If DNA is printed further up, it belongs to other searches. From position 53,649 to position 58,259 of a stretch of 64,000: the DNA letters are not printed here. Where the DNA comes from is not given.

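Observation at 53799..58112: Giant 1437-aa cytoplasmic protein carrying a C-terminal Pol-beta / CD-NTase-like nucleotidyltransferase core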

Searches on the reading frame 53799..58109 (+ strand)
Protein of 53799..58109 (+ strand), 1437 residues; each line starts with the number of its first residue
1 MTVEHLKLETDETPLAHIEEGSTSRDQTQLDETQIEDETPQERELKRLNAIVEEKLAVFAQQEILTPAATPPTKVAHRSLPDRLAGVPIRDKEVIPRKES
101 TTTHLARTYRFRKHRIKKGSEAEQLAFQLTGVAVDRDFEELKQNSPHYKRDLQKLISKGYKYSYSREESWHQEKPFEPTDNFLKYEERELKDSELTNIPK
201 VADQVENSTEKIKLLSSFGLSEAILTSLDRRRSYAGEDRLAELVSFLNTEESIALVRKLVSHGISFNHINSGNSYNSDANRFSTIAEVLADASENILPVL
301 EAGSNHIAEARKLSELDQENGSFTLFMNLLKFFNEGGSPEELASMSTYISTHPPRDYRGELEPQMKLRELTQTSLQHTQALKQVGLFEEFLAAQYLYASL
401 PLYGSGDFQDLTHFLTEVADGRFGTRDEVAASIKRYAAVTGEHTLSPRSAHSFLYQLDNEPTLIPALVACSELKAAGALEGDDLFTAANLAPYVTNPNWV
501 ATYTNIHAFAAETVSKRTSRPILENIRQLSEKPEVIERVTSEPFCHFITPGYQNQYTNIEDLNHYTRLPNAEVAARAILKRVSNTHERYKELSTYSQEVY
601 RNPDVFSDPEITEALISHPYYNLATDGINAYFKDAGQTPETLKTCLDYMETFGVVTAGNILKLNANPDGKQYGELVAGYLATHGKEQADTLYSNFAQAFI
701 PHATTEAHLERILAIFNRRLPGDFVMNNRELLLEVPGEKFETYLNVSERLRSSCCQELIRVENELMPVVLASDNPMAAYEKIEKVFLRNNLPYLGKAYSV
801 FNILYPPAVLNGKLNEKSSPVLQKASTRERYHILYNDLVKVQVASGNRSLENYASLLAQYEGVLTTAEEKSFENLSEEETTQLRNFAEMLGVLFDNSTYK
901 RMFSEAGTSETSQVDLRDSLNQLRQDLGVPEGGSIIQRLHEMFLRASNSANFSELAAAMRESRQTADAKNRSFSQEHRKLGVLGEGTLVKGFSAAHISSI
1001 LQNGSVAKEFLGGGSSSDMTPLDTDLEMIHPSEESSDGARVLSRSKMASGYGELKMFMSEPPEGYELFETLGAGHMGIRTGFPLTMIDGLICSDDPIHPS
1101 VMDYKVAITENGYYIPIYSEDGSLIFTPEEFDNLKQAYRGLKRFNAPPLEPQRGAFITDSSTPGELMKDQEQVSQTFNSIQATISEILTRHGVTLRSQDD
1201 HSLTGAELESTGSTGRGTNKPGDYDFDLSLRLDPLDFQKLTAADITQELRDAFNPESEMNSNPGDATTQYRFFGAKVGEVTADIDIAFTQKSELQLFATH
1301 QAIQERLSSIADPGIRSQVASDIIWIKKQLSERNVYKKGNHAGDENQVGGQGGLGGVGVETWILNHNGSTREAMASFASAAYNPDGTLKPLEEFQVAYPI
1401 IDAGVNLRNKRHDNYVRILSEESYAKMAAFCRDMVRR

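Call 4: search_protein_families(library=pfam, proteins=[window:53799-58109:+], max_evalue=1)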
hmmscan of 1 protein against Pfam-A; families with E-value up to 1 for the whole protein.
window:53799-58109:+ (1437 aa): 1 family
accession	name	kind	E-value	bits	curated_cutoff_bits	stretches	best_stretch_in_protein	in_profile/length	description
PF25798.1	NED_Nanos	-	0.033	14.7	27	0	426-440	5-19/48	Nanos effector domain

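Call 5: search_protein_families(library=ncbifam, proteins=[window:53799-58109:+], max_evalue=1)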
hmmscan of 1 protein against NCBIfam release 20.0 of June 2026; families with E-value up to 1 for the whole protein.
window:53799-58109:+ (1437 aa): 1 family
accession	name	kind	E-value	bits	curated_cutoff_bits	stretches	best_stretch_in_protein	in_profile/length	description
NF047400.1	MazE_PemI_antitoxin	equivalog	0.036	14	50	1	1107-1138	18-49/68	type II toxin-antitoxin system PemI/MazE family antitoxin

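Call 6: search_solved_structures(query=window:53799-58109:+, max_evalue=1, show_alignments=2)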
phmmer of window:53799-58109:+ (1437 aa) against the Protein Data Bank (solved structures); distinct sequences matched with E-value up to 1: 0.

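Call 8: find_homologous_proteins(query=window:53799-58109:+, max_evalue=0.001)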
Query window:53799-58109:+ (1437 aa): 1 proteins with E <= 0.001 among 8000 candidates.
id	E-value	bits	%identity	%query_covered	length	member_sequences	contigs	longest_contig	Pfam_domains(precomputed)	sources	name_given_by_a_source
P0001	0.0e+0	3233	100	100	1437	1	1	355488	-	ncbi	-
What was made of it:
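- Tried and rejected: The first word-indexed homologue search with the full 1437 aa returned only the query itself (call 8).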

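Call 10: find_encoding_contigs(protein=P0001, flank=10000, max_places=5)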
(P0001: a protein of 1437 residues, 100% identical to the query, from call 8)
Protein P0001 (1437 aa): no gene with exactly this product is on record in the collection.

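Call 11: find_related_loci(query=window:53799-58109:+, collection=genome_contigs, flank=10000)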
Query window:53799-58109:+ (1437 aa) in genome_contigs; peptide patterns used: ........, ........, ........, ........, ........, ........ (x = any residue, [..] = any of these).
100 stretches matched a pattern, but none encodes a relative of the query by tblastn (E <= 1e-3).
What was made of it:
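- Tried and rejected: Genome-collection scan for relatives of the giant: none confirmed (call 11).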

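Call 12: search_protein_families(library=padloc, proteins=[window:53799-58109:+], max_evalue=1)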
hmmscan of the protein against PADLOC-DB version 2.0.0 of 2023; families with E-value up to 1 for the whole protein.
window:53799-58109:+ (1437 aa): 0 families
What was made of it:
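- Checked: The whole protein has no significant hit in Pfam, NCBIfam, PADLOC or PDB sequences (calls 4, 5, 6, 12).
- Tried and rejected: Whole-protein searches gave nothing: Pfam, NCBIfam, PADLOC and PDB by phmmer (calls 4, 5, 6, 12).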

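Call 16: list_cluster_members(proteins=[P0001, P0002, P0003, P0014, P0007, P0009])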
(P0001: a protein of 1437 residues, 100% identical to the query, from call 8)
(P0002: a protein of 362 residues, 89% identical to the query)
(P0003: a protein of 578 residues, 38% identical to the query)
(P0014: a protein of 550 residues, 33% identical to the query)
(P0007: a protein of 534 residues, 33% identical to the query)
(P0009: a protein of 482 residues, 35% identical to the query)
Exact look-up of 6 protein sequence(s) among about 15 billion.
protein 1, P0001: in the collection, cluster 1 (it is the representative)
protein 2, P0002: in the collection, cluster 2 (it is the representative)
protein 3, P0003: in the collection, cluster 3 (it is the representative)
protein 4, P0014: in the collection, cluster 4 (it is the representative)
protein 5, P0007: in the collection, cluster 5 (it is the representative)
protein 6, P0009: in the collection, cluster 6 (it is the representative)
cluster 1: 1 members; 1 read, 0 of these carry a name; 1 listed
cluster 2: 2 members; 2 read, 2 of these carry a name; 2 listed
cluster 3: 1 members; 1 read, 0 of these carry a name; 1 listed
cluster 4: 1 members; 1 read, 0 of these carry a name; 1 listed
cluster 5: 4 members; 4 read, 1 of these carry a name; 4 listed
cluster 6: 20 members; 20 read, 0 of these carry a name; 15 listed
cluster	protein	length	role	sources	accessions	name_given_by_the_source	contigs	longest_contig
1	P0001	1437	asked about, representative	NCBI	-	-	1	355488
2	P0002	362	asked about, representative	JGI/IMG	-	hypothetical protein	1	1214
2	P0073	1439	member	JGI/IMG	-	hypothetical protein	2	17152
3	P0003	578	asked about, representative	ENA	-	-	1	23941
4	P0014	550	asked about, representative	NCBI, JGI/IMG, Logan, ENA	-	-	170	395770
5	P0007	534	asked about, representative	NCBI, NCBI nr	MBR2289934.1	MAG: hypothetical protein IJ867_04900 [Clostridia bacterium] | hypothetical protein [Clostridia bacterium]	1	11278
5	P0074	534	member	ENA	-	-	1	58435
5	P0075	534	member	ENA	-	-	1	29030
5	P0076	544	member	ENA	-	-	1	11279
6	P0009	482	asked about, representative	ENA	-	-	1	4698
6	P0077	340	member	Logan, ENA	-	-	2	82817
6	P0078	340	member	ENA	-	-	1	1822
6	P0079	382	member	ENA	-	-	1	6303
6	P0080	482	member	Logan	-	-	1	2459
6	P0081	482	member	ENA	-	-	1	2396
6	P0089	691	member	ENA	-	-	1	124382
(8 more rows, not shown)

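Call 19: find_encoding_contigs(protein=P0073, flank=10000, max_places=4)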
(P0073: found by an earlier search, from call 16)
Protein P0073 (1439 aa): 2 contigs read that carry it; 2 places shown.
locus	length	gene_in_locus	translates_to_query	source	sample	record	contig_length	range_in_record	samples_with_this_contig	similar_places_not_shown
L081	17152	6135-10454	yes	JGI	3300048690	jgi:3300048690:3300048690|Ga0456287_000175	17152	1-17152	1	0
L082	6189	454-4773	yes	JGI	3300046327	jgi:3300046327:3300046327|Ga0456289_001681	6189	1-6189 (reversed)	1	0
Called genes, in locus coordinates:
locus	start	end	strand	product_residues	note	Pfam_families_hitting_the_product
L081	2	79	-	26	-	?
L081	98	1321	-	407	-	PF08245:Mur_ligase_M, PF02875:Mur_ligase_C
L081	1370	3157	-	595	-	PF03717:PBP_dimer, PF00905:Transpeptidase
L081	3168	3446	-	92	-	-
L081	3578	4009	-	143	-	PF02381:MraZ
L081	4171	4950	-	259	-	-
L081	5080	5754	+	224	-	-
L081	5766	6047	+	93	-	-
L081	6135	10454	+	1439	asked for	-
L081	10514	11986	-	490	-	PF00587:tRNA-synt_2b, PF03129:HGTP_anticodon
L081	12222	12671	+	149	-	-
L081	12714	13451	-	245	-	PF11967:RecO_N, PF02565:RecO_C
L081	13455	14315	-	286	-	PF01149:Fapy_DNA_glyco, PF06831:H2TH, PF06827:zf-FPG_IleRS (faint)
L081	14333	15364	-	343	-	PF01933:CofD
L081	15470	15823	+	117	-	PF03551:PadR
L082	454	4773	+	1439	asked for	-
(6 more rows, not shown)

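Call 22: search_protein_families(library=pfam, proteins=[P0089], max_evalue=0.1)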
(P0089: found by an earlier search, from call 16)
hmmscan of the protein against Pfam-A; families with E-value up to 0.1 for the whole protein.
P0089 (691 aa): 4 families
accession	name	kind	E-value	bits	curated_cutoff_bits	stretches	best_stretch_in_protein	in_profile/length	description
PF18735.6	HEPN_RiboL-PSP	-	0.00026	21.4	28.4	1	556-680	58-186/191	RiboL-PSP-HEPN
PF03999.17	MAP65_ASE1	-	0.0056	15.9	26.9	1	387-447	130-193/477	Microtubule associated protein (MAP65/ASE1 family)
PF23992.1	Pam3_gp32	-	0.08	13.3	27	0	262-307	13-58/108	Phage Pam3 gp32-like protein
PF01909.29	NTP_transf_2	-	0.081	13.8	21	0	453-480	17-43/93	Nucleotidyltransferase domain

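Call 41: search_protein_representatives(protein=window:54510-58109:+)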
Query: 1200 residues. Proteins with E-value up to 0.001 (for the whole library): 1000; up to 1e-10: 776; up to 1e-30: 589. The best 150 are listed.
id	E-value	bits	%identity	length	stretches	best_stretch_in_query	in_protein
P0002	8.1e-213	725.5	89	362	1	839-1199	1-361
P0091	2.4e-134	465.7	41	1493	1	487-1194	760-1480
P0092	1.8e-133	462.8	38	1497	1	403-1196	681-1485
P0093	4.9e-133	461.4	40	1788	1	481-1192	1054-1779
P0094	1.0e-130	453.6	39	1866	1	487-1192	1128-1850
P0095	1.7e-130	452.9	40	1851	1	460-1189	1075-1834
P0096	4.2e-128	445.0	41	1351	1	494-1191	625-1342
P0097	2.0e-127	442.8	40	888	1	486-1191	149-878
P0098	2.2e-127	442.7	40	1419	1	490-1191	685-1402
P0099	5.5e-127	441.3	39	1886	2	484-1188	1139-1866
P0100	3.7e-126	438.6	41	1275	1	501-1191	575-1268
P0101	2.2e-125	436.0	38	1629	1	474-1190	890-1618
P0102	2.3e-125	435.9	39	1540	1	487-1190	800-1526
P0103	2.9e-125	435.6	38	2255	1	435-1191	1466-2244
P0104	4.0e-125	435.2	37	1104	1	490-1192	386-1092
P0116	3.4e-120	418.8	39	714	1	516-1188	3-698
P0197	1.1e-98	347.6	35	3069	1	486-1191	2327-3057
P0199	2.7e-98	346.3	36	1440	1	502-1200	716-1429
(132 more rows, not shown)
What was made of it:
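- Checked: Uncurated homologues are very numerous (call 41).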

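Call 46: search_protein_families(library=pfam, proteins=[P0091, P0093, P0103, P0197, P0096], max_evalue=0.001)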
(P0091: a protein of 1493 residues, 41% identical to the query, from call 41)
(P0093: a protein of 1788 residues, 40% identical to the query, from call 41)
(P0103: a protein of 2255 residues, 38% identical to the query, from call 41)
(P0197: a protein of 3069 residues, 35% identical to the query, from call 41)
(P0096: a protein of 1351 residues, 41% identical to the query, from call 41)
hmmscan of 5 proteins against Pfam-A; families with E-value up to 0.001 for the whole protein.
P0091 (1493 aa): 0 families

P0093 (1788 aa): 0 families

P0103 (2255 aa): 0 families

P0197 (3069 aa): 0 families

P0096 (1351 aa): 0 families
